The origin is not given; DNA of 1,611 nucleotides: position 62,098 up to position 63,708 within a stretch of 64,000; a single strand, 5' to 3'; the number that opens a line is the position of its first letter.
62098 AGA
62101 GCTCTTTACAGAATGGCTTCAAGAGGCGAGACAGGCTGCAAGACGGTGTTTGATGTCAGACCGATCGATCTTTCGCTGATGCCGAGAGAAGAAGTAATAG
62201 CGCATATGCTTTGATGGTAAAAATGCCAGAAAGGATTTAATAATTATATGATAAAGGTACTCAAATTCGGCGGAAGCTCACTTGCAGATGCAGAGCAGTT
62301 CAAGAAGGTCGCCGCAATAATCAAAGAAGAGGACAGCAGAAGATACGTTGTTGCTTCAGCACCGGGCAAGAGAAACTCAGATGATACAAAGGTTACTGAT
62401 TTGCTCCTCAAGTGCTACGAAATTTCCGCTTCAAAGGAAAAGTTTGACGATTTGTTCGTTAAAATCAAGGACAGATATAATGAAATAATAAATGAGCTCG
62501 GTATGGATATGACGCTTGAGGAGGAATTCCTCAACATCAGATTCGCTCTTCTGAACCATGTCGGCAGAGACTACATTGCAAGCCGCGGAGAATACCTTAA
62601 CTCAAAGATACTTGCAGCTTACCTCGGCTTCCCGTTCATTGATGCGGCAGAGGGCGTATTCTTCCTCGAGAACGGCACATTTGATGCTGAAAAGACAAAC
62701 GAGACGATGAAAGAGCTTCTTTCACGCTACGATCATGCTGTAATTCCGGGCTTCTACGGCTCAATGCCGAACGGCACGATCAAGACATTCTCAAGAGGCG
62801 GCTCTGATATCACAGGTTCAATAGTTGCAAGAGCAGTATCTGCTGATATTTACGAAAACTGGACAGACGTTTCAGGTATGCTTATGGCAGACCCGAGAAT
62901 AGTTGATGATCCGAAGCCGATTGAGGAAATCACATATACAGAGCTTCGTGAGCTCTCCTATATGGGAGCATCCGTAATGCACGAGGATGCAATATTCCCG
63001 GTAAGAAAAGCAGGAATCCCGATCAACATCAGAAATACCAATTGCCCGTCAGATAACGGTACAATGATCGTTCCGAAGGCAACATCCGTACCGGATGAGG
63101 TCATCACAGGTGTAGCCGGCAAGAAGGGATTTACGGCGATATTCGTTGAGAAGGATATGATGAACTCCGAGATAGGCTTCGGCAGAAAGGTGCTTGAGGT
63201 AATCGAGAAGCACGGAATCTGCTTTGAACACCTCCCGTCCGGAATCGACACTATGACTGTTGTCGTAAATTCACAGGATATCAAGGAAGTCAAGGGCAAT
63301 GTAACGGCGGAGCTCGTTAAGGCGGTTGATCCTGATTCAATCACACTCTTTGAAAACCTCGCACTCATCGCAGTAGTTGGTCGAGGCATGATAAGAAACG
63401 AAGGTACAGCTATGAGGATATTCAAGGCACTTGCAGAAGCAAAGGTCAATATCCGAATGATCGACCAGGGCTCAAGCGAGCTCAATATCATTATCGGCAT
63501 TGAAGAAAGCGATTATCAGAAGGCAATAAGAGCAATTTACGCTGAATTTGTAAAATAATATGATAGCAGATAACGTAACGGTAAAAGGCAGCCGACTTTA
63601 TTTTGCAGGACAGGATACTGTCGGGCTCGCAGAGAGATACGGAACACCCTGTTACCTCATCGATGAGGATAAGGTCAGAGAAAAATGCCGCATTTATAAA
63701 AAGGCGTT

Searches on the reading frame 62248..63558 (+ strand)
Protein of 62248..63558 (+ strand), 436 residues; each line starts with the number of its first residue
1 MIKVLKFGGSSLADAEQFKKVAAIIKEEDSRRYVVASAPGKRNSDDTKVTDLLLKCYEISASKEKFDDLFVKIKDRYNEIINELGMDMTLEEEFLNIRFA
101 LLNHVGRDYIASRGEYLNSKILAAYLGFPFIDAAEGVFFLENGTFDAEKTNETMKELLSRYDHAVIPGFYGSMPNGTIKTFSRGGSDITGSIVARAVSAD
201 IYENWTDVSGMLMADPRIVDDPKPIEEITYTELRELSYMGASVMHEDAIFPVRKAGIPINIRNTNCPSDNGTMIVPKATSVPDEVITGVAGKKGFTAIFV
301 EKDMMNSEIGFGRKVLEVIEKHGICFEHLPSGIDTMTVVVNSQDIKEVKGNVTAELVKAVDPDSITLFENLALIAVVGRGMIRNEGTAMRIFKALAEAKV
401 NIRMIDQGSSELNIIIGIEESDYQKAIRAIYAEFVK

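Call 53: search_protein_families(library=ncbifam, proteins=[window:62248-63558:+], max_evalue=1e-20)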
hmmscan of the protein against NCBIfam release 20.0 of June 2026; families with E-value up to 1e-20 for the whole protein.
window:62248-63558:+ (436 aa): 24 families
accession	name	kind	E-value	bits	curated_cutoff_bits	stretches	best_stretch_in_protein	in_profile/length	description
NF006540.0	PRK09034.1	equivalog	9.2e-171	568.4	434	1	2-436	1-450/454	aspartate kinase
TIGR00657.1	asp_kinases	subfamily_domain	9.4e-78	262.3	208.7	1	4-435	5-441/442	aspartate kinase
NF006959.0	PRK09436.1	equivalog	2.2e-73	247.6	726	1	3-434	2-459/819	bifunctional aspartate kinase/homoserine dehydrogenase I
NF004938.0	PRK06291.1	equivalog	8.3e-73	245.6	528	1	1-435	1-462/468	aspartate kinase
TIGR00656.1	asp_kin_monofn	equivalog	8e-69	232.6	402.25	1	2-435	3-405/407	aspartate kinase, monofunctional class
NF006570.0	PRK09084.1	equivalog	2.8e-65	221.2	455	1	148-435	165-449/452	lysine-sensitive aspartokinase 3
NF006068.0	PRK08210.1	equivalog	6e-51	173.8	474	1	150-435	122-401/405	aspartate kinase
NF005154.0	PRK06635.1-2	equivalog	1e-50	173.3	376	1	151-435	119-403/407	aspartate kinase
NF005155.0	PRK06635.1-4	equivalog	2.3e-47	161.9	346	1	151-434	118-401/407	aspartate kinase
NF006515.0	PRK08961.1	equivalog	3.9e-46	157.4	802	1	3-435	10-460/861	bifunctional aspartate kinase/diaminopimelate decarboxylase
NF005656.0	PRK07431.1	equivalog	8.1e-43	146.8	657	1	152-280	119-248/587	aspartate kinase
NF004579.0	PRK05925.1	equivalog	7.1e-41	140.6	665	1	4-417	5-417/440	aspartate kinase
NF005153.0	PRK06635.1-1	equivalog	5.1e-40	137.8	585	1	153-434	120-405/421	aspartate kinase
NF005156.0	PRK06635.1-5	equivalog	5.5e-40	137.4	594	1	151-434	118-400/411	aspartate kinase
NF007003.0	PRK09466.1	subfamily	5.1e-36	124.4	582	1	4-433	14-451/810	bifunctional aspartate kinase/homoserine dehydrogenase II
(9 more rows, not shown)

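Call 54: find_related_loci(query=window:62248-63558:+, collection=genome_contigs, flank=500)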
Query window:62248-63558:+ (436 aa) in genome_contigs; peptide patterns used: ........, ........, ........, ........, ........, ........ (x = any residue, [..] = any of these).
599 stretches matched a pattern (row limit reached: there are more); 571 encode a relative of the query (tblastn E <= 1e-3); the best 80 are kept; 80 distinct loci.
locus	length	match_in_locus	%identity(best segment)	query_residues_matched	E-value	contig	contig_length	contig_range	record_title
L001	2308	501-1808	80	1-436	0e+0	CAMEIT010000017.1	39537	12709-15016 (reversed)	MAG: uncultured Clostridia bacterium isolate SRR15057928_bin.10_metaWRAP_v1.3_MAG genome assembly, contig: ERZ10407477.3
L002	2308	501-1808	71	1-435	0e+0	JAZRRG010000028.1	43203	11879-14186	MAG: Acutalibacteraceae bacterium isolate T1900045356_YK20190046.MAGScoT_cleanbin_000008 SGB_6791_k141_2635790, whole ge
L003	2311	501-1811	71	1-436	0e+0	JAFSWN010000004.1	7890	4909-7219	MAG: Clostridia bacterium isolate RGIG3538 Goat_Rumen.Co__c28821, whole genome shotgun sequence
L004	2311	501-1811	70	1-436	0e+0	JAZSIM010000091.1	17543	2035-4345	MAG: Acutalibacteraceae bacterium isolate T1900044571_TS20190037.MAGScoT_cleanbin_000006 SGB_435_k141_1191405, whole gen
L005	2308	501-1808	70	1-435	0e+0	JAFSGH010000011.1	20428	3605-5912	MAG: Clostridia bacterium isolate RGIG3116 Goat_Rectum-6__c910, whole genome shotgun sequence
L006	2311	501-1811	69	1-436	0e+0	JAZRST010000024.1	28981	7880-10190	MAG: Acutalibacteraceae bacterium isolate T1900045345_YK20190035.MAGScoT_cleanbin_000030 SGB_6705_k141_2538478, whole ge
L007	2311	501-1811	69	1-436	0e+0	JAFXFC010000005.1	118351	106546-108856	MAG: Clostridia bacterium isolate RGIG6358 Sheep_Rectum-4__c213, whole genome shotgun sequence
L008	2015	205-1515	69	1-436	0e+0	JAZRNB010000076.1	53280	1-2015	MAG: Acutalibacteraceae bacterium isolate T1900045414_YK20190104.MAGScoT_cleanbin_000030 SGB_7023_k141_2369088, whole ge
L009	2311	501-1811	69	1-436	0e+0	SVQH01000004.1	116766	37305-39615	MAG: Oscillospiraceae bacterium isolate SIG612 NODE_41_length_116766_cov_20.222523, whole genome shotgun sequence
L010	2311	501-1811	69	1-436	0e+0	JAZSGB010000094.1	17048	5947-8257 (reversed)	MAG: Acutalibacteraceae bacterium isolate T1900044579_TS20190045.MAGScoT_cleanbin_000034 SGB_551_k141_1401396, whole gen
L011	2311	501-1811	70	1-436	0e+0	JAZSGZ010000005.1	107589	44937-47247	MAG: Acutalibacteraceae bacterium isolate T1900044577_TS20190043.MAGScoT_cleanbin_000010 SGB_509_k141_1142276, whole gen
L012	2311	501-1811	69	1-436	0e+0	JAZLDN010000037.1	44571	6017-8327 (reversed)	MAG: Acutalibacteraceae bacterium isolate T1900045033_TC20190026.MAGScoT_cleanbin_000009 SGB_4454_k141_2349564, whole ge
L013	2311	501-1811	70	1-436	0e+0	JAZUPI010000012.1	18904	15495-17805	MAG: Acutalibacteraceae bacterium isolate T1900044867_TS20190333.MAGScoT_cleanbin_000029 SGB_3137_k141_163830, whole gen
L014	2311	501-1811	68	1-436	0e+0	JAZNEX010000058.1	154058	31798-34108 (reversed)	MAG: Acutalibacteraceae bacterium isolate T1900044717_TS20190183.MAGScoT_cleanbin_000002 SGB_1887_k141_121818, whole gen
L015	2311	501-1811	69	1-436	0e+0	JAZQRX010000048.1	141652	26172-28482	MAG: Acutalibacteraceae bacterium isolate T1900045219_TC20190215.MAGScoT_cleanbin_000014 SGB_5375_k141_2525792, whole ge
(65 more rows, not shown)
